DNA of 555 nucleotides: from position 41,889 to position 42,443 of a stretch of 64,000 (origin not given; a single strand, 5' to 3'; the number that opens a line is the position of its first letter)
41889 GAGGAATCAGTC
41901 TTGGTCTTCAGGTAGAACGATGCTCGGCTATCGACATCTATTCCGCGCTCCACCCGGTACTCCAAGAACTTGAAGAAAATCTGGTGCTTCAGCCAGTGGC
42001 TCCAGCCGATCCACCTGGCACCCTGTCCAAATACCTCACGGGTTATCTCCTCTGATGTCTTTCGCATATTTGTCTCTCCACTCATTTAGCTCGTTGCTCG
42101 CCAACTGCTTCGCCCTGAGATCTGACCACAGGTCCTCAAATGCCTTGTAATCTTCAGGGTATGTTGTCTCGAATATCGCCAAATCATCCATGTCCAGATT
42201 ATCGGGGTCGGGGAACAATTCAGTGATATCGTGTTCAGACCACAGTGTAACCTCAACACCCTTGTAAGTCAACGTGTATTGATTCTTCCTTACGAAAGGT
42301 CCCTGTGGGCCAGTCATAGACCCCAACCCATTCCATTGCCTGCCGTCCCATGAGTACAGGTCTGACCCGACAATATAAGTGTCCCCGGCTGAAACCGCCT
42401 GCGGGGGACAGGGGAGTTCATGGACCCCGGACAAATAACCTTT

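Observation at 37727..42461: Lineage-specific expansion: five or six consecutive paralogs sharing an acidic C-terminal module, several with collagen-like Gly-X-Y tracts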

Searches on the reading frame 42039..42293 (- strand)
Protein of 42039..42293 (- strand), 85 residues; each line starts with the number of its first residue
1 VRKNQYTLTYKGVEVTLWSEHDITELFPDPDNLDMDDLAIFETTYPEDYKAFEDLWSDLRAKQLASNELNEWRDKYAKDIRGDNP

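Call 19: find_homologous_proteins(query=A1, max_evalue=0.001)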
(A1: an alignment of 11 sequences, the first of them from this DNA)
Query A1 (11 sequences) (83 aa, profile of the alignment): 109 proteins with E <= 0.001 among 262 candidates.
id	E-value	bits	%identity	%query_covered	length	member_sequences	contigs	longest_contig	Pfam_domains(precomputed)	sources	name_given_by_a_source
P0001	1.6e-29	119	56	98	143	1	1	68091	-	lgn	-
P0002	4.6e-27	111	18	66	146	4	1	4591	-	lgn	-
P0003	5.5e-27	111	98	100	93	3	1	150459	-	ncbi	ncbi:hypothetical protein [Enterobacter hormaechei]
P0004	1.7e-26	110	99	100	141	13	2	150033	-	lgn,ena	-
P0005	2.1e-26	109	18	66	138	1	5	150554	-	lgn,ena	-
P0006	2.8e-26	109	29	67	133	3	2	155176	-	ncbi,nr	ncbi:hypothetical protein POP15_218 [Pectobacterium phage POP15]|nr:hypothetical protein POP15_218 [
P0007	3.9e-26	108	26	83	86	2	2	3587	-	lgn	-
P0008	4.7e-26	108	21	64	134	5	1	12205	-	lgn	-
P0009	5.7e-26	108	18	66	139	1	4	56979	-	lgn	-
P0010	6.0e-26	108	18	66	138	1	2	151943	-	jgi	jgi:hypothetical protein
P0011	6.5e-26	108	16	66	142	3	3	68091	-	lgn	-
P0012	6.5e-26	108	89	100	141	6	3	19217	-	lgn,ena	-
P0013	2.3e-25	106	19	64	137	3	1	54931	-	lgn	-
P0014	4.2e-25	105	27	67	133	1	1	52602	-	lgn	-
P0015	4.6e-25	105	76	89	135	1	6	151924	-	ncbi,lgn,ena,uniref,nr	ncbi:hypothetical protein CL97_gp206 [Cronobacter phage CR9]|uniref:Uncharacterized protein n=1 Tax=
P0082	1.2e-20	91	26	75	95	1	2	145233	-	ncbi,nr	ncbi:hypothetical protein P1A145kb_p176 [Pectobacterium phage DU_PP_I]|nr:hypothetical protein P1A14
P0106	6.3e-18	82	26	41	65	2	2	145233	-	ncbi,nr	ncbi:hypothetical protein P1A145kb_p177 [Pectobacterium phage DU_PP_I]|nr:hypothetical protein P1A14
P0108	1.3e-12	65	84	59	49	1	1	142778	-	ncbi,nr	ncbi:hypothetical protein CB7_170 [Pectobacterium phage vB_PatM_CB7]|nr:hypothetical protein CB7_170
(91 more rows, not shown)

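Call 31: search_protein_representatives(alignment_id=A2)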
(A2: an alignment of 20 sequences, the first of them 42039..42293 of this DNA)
Query: 20 sequences, 76 profile positions. Proteins with E-value up to 0.001 (for the whole library): 69; up to 1e-10: 46; up to 1e-30: 0. The best 69 are listed.
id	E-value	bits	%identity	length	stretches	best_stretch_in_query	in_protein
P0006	7.2e-27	109.1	-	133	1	2-72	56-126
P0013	4.3e-26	106.5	-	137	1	2-72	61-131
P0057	8.8e-26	105.6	-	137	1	2-76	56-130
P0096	8.0e-25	102.5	-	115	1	3-73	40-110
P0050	3.2e-24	100.5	-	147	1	2-72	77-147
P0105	5.3e-23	96.7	-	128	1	2-72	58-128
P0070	6.8e-23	96.3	-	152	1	3-72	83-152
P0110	1.0e-22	95.7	-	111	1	3-74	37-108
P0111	2.7e-21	91.2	-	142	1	4-71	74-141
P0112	3.2e-21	91.0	-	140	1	3-72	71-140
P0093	3.5e-21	90.8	-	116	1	3-72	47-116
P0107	5.5e-21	90.2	-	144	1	3-72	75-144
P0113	9.2e-21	89.5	-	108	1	4-71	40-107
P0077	1.2e-20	89.1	-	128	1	3-72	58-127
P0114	1.2e-20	89.1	-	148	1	5-71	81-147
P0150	8.6e-08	47.9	-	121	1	7-72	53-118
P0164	3.0e-04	36.6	-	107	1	6-69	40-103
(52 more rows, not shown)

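Call 39: find_encoding_contigs(protein=P0150, flank=8000, max_places=3)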
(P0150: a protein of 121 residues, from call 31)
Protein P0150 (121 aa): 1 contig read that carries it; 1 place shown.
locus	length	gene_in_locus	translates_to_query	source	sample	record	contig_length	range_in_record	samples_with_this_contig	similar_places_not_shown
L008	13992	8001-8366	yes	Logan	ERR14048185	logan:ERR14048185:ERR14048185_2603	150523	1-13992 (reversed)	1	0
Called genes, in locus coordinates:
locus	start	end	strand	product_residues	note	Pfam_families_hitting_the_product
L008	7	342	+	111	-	-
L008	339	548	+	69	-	-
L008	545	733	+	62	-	-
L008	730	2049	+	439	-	PF01743:PolyA_pol, PF01966:HD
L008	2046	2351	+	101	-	-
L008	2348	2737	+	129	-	-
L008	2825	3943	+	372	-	PF10127:RlaP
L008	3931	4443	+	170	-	-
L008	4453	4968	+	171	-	-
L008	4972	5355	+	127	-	-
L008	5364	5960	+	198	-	-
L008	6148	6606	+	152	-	-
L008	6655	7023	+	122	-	-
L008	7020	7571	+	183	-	-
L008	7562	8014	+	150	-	-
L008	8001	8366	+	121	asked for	-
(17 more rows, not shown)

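Call 40: find_encoding_contigs(protein=P0164, flank=8000, max_places=3)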
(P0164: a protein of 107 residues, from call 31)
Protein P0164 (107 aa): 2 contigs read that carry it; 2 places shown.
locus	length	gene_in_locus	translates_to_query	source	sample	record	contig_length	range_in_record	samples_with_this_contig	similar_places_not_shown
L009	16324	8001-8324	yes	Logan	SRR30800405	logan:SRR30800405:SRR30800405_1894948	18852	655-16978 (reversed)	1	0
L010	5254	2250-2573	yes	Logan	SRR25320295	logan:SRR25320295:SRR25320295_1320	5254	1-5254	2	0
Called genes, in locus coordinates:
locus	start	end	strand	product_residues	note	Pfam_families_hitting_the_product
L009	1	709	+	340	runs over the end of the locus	PF00574:CLP_protease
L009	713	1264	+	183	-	-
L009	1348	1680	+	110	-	-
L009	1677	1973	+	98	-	-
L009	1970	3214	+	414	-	PF01743:PolyA_pol, PF01966:HD (weak)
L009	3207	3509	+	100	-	-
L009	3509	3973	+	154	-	-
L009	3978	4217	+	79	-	-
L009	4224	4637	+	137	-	-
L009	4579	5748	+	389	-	PF10127:RlaP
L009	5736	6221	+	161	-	-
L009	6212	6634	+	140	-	-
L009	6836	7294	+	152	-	-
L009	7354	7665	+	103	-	-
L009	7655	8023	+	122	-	-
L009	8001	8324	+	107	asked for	-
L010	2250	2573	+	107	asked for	-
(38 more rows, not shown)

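Call 79: search_solved_structures(query=A2, max_evalue=10, show_alignments=2)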
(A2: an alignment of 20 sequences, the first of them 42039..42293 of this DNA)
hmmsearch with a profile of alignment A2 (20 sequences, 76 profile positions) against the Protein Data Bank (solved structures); distinct sequences matched with E-value up to 10: 9.
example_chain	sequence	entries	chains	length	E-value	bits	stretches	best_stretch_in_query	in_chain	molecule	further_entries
4lmg_A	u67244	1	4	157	0.19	14.7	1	31-74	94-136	Iron-regulated transcriptional activator AFT2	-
8ygo_A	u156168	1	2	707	0.32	14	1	10-46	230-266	SIR2-like domain-containing protein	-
8ygk_A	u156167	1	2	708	0.32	14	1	10-46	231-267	SIR2-like domain-containing protein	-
8wkt_A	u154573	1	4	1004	0.66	13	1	10-46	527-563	SIR2-like domain-containing protein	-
8wks_A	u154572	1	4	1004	0.66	13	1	10-46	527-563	SIR2-like domain-containing protein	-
8k98_C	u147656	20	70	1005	0.67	13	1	10-46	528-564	a protein | SIR2-like domain-containing protein | SIR2 family protein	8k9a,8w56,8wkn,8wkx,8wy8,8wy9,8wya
8wyb_A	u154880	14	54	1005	0.67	13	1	10-46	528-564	SIR2-like domain-containing protein | DSR2 H171A | DSR2(H171A)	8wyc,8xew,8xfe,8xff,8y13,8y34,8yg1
8wfn_A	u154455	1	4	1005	0.67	13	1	10-46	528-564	SIR2-like domain-containing protein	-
3nct_A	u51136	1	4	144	1.4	11.9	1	38-63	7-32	Protein psiB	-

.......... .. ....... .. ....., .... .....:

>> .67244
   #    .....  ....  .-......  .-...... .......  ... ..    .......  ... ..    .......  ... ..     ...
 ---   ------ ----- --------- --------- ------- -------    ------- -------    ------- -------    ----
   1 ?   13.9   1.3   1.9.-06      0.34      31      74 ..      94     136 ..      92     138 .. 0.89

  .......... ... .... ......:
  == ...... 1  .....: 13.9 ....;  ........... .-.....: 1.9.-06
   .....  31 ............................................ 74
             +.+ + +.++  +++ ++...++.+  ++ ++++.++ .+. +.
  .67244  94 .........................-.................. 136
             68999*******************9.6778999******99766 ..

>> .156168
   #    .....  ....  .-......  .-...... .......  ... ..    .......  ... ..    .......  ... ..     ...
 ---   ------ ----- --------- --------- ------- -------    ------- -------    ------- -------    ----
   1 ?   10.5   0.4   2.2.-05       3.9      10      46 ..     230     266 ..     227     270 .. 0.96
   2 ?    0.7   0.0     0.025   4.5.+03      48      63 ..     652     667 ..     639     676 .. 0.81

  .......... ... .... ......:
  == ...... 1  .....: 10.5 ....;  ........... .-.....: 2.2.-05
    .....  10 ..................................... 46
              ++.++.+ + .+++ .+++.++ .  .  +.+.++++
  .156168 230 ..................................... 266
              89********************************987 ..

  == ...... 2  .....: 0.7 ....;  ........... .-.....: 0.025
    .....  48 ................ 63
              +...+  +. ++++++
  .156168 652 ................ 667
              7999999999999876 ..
